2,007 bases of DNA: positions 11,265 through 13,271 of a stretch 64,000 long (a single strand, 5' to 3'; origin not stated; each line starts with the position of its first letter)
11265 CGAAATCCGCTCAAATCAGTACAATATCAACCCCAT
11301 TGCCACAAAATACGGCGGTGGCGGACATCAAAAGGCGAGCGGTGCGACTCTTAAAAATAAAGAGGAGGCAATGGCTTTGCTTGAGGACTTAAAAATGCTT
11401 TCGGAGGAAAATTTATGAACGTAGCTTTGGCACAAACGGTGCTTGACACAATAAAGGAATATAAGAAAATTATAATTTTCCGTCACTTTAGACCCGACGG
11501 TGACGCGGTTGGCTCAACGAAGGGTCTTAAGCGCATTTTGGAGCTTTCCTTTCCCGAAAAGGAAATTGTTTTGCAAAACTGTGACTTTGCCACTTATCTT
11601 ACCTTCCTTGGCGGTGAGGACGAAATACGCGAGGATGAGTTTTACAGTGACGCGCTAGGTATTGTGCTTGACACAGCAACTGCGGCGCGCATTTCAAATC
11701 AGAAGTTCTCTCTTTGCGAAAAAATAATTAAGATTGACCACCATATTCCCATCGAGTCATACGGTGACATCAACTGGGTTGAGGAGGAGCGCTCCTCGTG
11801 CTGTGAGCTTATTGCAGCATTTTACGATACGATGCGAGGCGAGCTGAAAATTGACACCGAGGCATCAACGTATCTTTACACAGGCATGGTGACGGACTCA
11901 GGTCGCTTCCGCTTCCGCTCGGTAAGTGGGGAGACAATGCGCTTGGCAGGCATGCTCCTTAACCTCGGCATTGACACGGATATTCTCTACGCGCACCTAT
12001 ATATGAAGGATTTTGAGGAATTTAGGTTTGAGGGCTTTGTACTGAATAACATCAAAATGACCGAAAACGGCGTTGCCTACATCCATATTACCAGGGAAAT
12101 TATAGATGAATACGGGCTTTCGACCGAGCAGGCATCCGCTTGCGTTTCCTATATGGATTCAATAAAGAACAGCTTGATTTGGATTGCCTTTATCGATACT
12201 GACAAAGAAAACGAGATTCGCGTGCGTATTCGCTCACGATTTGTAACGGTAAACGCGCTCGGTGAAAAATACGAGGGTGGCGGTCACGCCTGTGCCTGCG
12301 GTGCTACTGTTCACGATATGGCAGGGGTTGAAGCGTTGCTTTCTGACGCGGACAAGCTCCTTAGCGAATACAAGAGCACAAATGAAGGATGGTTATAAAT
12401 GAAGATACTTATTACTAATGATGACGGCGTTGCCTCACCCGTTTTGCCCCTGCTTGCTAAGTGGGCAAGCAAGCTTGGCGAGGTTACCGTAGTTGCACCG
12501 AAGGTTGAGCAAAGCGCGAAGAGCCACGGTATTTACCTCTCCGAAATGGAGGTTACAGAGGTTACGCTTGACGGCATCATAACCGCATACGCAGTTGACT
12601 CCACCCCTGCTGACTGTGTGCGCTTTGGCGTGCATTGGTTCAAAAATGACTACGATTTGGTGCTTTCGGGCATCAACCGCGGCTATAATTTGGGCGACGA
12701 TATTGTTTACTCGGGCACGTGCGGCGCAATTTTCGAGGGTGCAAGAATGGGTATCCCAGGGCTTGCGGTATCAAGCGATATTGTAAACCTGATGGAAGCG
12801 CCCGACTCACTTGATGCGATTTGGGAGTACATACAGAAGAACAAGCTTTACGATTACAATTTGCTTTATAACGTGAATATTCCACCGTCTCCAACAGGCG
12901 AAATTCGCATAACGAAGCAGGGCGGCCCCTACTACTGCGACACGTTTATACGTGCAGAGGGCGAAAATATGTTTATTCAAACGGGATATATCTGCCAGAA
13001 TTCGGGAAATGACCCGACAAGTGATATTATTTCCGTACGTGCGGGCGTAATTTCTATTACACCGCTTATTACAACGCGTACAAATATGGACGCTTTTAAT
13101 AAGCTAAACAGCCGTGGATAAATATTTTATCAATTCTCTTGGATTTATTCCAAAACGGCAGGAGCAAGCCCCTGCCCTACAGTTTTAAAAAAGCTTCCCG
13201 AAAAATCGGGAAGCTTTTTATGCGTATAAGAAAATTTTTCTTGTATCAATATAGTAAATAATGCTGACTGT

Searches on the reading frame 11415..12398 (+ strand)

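Call 6: search_protein_families(library=pfam, proteins=[window:11415-12398:+], max_evalue=0.001)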
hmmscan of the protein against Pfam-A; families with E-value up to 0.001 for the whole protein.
window:11415-12398:+ (327 aa): 2 families
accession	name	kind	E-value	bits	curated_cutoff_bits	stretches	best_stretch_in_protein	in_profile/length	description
PF01368.27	DHH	-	7.5e-16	59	28.1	1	18-158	1-125/125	DHH family, N-terminal domain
PF02272.25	DHHA1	-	3.4e-10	40.7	25.9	1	232-317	10-101/102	DHHA1 domain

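Call 52: search_protein_families(library=ncbifam, proteins=[window:11415-12398:+], max_evalue=0.00001)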
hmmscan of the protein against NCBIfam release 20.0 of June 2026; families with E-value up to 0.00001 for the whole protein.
window:11415-12398:+ (327 aa): 3 families
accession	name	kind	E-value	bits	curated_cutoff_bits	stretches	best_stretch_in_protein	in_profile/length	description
NF053633.1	OlncasPapPhNrnA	equivalog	5.7e-67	225.9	350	1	2-315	2-314/317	bifunctional oligoribonuclease/PAP phosphatase NrnA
NF011110.0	PRK14538.1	equivalog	3.7e-15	55.1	707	1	79-320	446-683/838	putative bifunctional signaling protein/50S ribosomal protein L9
NF041569.1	A-tRNAntase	equivalog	1e-06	27.3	1440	1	107-318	96-303/880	A-adding tRNA nucleotidyltransferase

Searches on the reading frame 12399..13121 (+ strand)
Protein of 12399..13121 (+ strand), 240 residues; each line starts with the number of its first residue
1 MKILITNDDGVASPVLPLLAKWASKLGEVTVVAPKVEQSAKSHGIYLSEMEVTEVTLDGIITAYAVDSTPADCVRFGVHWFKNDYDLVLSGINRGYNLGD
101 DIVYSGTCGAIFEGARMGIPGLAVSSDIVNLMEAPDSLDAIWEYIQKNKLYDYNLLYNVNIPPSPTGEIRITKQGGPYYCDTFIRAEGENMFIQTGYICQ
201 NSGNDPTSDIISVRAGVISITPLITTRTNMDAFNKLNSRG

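Call 6: search_protein_families(library=pfam, proteins=[window:12399-13121:+], max_evalue=0.001)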
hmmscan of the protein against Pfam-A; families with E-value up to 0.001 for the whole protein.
window:12399-13121:+ (240 aa): 1 family
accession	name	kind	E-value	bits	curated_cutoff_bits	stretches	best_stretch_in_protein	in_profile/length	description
PF01975.23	SurE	-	1.2e-45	156.1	22.1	1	3-176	1-184/189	Survival protein SurE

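Call 52: search_protein_families(library=ncbifam, proteins=[window:12399-13121:+], max_evalue=0.00001)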
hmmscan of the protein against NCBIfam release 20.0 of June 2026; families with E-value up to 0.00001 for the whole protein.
window:12399-13121:+ (240 aa): 13 families
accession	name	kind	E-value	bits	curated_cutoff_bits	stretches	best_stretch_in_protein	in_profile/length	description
NF001492.0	PRK00346.2-2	equivalog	3.9e-47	160.6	271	1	1-238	4-254/261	5'/3'-nucleotidase SurE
NF010545.0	PRK13935.1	equivalog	3.5e-46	157.5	365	1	1-238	1-247/254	stationary phase survival protein SurE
NF010543.0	PRK13933.1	equivalog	1.3e-45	156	280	1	1-236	1-247/253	stationary phase survival protein SurE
NF001490.0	PRK00346.1-4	equivalog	1.5e-45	155.4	233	1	1-237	1-248/254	5'/3'-nucleotidase SurE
TIGR00087.1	surE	equivalog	8.7e-45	153.1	135.1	1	1-226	1-250/252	5'/3'-nucleotidase SurE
NF001489.0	PRK00346.1-3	equivalog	9.7e-44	149.6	295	1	1-237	1-242/250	5'/3'-nucleotidase SurE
NF001493.0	PRK00346.2-3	equivalog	2.6e-41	142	230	1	1-228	5-248/269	5'/3'-nucleotidase SurE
NF001491.0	PRK00346.2-1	equivalog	1.5e-39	135.9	290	1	1-235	3-257/266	5'/3'-nucleotidase SurE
NF001494.0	PRK00346.2-4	equivalog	3.2e-35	121.9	313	1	2-237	3-254/259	5'/3'-nucleotidase SurE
NF010541.0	PRK13931.1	equivalog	1.4e-33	116.4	422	1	1-237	1-257/261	5'/3'-nucleotidase SurE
NF001488.0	PRK00346.1-1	equivalog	1.4e-33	116.3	396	1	1-235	1-239/253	5'/3'-nucleotidase SurE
NF010544.0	PRK13934.1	equivalog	6.1e-32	110.8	325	1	1-134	1-135/266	stationary phase survival protein SurE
NF010542.0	PRK13932.1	equivalog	6.6e-29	100.9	436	1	2-237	11-255/261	stationary phase survival protein SurE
